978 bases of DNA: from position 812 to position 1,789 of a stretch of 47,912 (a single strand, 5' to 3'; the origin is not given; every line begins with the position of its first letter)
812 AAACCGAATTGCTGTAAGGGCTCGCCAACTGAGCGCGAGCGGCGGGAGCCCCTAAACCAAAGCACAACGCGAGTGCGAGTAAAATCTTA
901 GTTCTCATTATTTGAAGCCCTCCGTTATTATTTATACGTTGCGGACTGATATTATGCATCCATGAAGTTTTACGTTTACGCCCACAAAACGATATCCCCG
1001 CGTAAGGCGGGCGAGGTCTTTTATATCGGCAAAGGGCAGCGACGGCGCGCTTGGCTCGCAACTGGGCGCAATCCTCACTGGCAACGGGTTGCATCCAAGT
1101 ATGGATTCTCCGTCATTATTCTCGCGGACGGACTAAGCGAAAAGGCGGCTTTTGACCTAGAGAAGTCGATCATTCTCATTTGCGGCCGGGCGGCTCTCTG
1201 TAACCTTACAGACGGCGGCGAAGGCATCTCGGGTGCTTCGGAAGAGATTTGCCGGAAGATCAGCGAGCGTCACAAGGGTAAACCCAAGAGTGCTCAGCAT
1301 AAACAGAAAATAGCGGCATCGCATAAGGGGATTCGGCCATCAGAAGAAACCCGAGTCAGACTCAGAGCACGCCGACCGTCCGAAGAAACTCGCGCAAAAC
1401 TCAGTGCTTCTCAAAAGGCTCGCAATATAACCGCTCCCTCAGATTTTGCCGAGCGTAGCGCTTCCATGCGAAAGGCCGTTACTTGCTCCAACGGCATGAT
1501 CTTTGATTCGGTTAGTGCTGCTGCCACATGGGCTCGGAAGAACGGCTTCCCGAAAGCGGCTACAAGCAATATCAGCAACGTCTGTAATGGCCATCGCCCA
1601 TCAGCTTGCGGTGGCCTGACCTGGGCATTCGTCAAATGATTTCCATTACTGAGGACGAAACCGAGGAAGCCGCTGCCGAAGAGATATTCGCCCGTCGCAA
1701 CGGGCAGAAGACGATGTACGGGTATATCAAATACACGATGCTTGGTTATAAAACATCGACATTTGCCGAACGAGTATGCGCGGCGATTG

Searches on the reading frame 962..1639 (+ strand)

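Call 10: search_protein_families(library=pfam, proteins=[window:962-1639:+], max_evalue=0.01)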
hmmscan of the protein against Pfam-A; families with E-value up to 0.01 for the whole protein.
window:962-1639:+ (225 aa): 1 family
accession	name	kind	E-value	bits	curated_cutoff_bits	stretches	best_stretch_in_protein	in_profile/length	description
PF07460.16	NUMOD3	-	0.00069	19.9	20.4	0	139-152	4-17/37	NUMOD3 motif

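Call 36: search_protein_families(library=phrogs, proteins=[window:962-1639:+], max_evalue=0.01)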
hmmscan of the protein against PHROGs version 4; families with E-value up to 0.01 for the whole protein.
window:962-1639:+ (225 aa): 3 families
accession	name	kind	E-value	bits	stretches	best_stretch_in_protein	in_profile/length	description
phrog_314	-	DNA, RNA and nucleotide metabolism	3.4e-20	73.5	1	1-214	177-380/574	homing endonuclease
phrog_30235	-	unknown function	0.00034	21.5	1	2-75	10-84/184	-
phrog_5356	-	unknown function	0.0023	18.4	0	1-30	14-40/255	-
